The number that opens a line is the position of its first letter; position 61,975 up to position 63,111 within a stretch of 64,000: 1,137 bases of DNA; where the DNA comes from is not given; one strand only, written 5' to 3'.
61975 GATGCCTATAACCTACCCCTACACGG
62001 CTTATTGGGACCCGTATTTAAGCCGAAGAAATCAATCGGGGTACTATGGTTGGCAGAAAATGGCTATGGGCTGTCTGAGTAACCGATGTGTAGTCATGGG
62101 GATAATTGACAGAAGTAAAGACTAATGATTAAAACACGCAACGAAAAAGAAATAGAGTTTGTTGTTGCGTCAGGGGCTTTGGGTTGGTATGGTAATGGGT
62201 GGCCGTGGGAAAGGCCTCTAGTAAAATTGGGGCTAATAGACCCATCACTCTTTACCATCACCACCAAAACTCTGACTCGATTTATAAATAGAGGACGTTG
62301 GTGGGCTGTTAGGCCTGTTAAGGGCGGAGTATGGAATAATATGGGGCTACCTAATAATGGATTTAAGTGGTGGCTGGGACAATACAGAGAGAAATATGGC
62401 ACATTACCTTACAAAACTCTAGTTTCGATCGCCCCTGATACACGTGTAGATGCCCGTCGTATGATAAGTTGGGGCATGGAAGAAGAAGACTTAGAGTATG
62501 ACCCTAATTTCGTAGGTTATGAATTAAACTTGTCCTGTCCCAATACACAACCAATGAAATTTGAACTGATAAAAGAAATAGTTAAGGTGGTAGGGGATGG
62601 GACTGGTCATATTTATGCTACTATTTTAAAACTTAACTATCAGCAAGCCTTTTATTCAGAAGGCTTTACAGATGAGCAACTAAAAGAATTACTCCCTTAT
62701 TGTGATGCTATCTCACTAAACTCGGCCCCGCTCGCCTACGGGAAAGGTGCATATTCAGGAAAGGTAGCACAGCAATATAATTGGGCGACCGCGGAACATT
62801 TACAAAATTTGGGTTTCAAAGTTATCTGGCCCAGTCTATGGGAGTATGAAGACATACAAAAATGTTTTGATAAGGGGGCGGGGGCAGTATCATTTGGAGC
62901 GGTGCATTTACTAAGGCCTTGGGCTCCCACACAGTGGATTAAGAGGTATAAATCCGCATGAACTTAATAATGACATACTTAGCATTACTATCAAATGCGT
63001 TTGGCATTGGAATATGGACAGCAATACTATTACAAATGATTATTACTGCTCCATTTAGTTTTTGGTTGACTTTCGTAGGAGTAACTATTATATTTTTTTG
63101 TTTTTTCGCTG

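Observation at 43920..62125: Two extra major-capsid-like paralogs in the accessory arm, away from scaffold, portal and protease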

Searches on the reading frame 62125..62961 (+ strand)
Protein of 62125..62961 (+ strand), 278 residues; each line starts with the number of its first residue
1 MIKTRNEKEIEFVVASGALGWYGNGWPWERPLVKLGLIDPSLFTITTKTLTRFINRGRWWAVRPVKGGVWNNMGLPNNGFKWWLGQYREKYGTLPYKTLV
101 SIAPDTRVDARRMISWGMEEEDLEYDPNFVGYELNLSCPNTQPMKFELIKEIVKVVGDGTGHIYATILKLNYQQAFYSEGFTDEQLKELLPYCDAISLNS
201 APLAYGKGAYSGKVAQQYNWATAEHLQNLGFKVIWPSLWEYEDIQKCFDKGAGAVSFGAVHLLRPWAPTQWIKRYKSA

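Call 28: search_protein_families(library=pfam, proteins=[window:62125-62961:+], max_evalue=0.01)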
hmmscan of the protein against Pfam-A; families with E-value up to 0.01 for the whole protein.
window:62125-62961:+ (278 aa): 1 family
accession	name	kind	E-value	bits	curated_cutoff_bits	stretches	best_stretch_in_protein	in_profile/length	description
PF01180.27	DHO_dh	-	0.0043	16.7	27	1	65-142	61-133/291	Dihydroorotate dehydrogenase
